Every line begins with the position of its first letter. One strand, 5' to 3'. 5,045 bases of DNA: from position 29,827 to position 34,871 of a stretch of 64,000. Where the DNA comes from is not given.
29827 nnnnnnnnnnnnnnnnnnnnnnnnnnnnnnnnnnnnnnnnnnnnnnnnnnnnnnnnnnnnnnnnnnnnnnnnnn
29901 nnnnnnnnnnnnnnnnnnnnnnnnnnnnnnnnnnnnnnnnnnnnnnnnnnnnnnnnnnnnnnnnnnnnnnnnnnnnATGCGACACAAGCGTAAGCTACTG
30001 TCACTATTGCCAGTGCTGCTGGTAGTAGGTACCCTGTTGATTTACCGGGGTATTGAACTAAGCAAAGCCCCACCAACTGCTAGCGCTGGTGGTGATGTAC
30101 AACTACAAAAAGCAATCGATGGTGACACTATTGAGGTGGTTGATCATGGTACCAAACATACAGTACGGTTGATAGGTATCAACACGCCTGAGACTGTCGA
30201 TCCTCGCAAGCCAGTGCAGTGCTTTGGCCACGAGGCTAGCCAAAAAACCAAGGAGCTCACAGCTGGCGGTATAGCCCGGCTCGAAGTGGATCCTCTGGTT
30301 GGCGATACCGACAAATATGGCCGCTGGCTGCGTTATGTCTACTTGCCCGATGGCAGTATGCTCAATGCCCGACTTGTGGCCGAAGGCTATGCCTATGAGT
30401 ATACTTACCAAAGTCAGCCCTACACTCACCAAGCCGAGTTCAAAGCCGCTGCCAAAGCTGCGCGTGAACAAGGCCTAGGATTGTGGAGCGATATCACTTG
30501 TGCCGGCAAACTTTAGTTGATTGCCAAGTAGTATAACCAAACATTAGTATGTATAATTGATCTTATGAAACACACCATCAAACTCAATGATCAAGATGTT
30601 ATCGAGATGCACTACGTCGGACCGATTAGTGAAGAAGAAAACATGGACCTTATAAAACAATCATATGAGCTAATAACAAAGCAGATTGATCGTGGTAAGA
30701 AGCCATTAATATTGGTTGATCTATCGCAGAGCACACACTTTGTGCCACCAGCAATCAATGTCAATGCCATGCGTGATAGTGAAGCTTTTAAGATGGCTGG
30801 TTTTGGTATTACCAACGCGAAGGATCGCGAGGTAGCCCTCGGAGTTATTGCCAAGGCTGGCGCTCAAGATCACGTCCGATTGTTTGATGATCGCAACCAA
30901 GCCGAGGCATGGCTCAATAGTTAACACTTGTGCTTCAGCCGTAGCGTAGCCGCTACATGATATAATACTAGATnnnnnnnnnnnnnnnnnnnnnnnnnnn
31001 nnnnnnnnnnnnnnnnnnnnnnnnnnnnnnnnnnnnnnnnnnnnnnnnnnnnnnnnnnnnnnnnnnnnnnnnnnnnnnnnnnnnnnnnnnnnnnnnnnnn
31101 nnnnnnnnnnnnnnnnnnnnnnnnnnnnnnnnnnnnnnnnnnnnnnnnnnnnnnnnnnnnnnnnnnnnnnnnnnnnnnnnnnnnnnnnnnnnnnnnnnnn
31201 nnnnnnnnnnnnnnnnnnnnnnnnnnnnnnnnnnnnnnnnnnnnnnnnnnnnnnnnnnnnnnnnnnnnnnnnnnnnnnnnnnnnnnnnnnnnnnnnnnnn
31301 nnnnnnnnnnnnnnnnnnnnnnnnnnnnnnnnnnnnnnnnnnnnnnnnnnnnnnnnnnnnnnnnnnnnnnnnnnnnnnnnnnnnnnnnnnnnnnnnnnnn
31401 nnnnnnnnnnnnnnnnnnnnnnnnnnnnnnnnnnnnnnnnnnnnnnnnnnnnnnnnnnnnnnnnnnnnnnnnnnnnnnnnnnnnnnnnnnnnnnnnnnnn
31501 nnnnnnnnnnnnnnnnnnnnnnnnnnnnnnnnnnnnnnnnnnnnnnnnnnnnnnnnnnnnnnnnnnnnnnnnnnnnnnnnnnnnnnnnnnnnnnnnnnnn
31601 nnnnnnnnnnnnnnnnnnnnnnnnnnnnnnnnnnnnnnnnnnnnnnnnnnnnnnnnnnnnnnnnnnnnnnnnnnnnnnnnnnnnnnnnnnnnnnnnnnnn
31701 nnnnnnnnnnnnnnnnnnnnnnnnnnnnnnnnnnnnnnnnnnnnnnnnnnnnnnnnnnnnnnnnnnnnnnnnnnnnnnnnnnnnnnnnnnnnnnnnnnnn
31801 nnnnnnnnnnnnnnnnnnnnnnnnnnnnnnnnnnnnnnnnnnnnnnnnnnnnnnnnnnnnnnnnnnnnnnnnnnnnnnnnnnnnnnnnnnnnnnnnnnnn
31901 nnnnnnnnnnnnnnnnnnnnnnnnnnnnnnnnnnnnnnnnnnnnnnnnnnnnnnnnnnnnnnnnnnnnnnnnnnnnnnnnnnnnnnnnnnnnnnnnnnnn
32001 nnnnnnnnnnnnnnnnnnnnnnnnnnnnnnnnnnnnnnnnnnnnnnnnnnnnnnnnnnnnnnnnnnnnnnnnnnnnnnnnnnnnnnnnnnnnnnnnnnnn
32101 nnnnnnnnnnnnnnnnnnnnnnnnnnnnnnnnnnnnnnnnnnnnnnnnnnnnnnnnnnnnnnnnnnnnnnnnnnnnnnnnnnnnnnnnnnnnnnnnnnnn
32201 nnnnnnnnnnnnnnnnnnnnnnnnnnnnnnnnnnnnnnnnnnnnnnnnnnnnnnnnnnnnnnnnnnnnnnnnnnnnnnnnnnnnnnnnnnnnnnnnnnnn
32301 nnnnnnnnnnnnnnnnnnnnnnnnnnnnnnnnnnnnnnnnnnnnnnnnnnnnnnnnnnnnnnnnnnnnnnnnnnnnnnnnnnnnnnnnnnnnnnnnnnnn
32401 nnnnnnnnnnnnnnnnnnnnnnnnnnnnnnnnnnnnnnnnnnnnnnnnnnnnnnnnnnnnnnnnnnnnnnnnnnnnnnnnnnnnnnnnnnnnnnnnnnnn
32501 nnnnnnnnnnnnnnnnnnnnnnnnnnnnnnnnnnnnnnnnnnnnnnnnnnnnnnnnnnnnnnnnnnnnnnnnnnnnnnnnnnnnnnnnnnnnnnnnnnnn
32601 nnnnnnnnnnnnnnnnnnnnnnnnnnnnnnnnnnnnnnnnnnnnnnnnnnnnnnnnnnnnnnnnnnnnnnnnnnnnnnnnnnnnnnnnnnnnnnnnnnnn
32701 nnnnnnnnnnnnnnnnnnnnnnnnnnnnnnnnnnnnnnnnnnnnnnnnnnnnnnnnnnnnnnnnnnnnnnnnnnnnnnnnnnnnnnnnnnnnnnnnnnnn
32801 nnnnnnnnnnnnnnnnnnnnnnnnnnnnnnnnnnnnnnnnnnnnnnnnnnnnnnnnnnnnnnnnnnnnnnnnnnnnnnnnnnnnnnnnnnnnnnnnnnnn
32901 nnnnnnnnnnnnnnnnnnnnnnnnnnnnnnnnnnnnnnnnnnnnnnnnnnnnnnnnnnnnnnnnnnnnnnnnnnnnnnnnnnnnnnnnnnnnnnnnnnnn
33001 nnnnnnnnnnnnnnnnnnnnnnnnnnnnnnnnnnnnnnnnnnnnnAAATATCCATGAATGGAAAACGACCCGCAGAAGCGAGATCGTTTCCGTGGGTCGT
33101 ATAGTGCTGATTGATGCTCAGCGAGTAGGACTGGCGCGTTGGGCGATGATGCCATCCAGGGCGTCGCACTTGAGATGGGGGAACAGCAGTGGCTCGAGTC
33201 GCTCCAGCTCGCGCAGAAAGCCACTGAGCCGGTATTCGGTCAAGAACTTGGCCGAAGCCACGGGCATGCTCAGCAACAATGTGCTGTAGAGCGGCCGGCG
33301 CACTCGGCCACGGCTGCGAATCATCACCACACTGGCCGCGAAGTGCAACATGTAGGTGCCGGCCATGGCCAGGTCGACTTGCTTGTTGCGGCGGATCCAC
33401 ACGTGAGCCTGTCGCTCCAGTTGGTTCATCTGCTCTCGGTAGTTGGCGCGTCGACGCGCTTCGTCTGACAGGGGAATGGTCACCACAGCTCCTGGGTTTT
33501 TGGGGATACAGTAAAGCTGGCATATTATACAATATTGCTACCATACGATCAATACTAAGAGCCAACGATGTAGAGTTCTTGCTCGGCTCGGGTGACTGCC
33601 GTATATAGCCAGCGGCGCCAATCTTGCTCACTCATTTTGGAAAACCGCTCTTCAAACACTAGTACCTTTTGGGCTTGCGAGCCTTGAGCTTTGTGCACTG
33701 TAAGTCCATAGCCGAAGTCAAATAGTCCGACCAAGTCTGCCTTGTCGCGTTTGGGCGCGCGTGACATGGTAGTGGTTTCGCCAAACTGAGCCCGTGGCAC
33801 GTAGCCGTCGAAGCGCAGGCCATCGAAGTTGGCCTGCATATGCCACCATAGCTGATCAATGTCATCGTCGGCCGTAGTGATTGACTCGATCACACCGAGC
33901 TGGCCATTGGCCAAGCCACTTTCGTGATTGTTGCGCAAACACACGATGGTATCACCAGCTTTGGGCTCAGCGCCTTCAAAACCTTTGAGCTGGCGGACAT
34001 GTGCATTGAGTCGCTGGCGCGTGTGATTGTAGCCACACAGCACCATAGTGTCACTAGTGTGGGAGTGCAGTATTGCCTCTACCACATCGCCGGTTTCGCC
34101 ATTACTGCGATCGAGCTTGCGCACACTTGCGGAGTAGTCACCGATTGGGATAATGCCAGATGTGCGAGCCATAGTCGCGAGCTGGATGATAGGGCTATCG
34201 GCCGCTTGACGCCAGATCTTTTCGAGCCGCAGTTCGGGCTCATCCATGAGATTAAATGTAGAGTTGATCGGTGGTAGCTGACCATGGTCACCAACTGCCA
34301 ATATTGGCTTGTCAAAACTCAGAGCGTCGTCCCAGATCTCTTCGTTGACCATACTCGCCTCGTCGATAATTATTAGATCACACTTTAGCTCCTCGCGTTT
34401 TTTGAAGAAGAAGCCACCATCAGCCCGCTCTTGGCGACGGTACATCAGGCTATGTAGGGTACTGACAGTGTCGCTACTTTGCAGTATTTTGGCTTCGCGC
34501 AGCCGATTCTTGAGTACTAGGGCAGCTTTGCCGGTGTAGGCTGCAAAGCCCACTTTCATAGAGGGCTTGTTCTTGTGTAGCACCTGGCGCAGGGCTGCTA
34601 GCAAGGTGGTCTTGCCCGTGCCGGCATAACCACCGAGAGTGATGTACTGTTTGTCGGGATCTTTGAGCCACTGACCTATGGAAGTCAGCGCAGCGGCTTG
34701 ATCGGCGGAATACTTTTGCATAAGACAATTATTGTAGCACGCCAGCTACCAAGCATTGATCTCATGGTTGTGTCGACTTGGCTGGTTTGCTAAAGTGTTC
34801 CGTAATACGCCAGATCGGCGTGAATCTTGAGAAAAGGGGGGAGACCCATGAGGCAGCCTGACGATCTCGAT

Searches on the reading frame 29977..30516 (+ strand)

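Call 110: search_protein_families(library=padloc, proteins=[window:29977-30516:+], max_evalue=0.001)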
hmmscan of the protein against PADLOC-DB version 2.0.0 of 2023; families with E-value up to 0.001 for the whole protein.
window:29977-30516:+ (179 aa): 1 family
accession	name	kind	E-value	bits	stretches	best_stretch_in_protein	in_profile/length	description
PDLC01096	C3a212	-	8.9e-41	137.9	1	41-175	48-181/279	SNc+LTD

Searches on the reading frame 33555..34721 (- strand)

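Call 110: search_protein_families(library=padloc, proteins=[window:33555-34721:-], max_evalue=0.001)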
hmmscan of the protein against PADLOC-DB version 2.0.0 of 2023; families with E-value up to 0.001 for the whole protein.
window:33555-34721:- (388 aa): 27 families (the best 25 are shown)
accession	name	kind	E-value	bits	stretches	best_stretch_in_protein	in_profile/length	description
PDLC04476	PDC-M16A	-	1.8e-46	156.9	3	3-128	4-131/691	-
PDLC04475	PDC-M16A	-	3e-42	143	2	4-284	12-334/721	-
PDLC04472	PDC-M16A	-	2e-34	117.1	3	336-386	648-698/930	-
PDLC01734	typeIV_RecD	-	3.2e-31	106.4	2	25-153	355-477/763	RecD_0_IVD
PDLC05065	PDC-S68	-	4.1e-27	92.4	2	27-152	623-745/1221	-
PDLC05064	PDC-S68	-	2.7e-25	86.3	2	24-160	700-832/1273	-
PDLC05066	PDC-S68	-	5.1e-24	82.4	2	27-153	596-722/1202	-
PDLC04474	PDC-M16A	-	3.2e-18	63.6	2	335-385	647-700/917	-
PDLC01148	RecD_like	-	5.3e-17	59.4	2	325-388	622-681/719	RecD/Tra ATPase fused to N-terminal HHH domain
PDLC05035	PDC-S53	-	3.8e-13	46.4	1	31-385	517-864/900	-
PDLC03924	MkoC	-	3.3e-09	33.4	1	85-178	641-735/1136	-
PDLC03802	RTasHel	-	4.1e-09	33.8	1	33-94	27-90/675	DRT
PDLC00122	GajB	-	4.2e-08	30.6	1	340-386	426-471/502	UrvD helicase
PDLC00119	GajB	-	2.2e-07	28.2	0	340-385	488-541/565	UrvD helicase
PDLC04470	PDC-M16A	-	4.7e-07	26.3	1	327-385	619-677/895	-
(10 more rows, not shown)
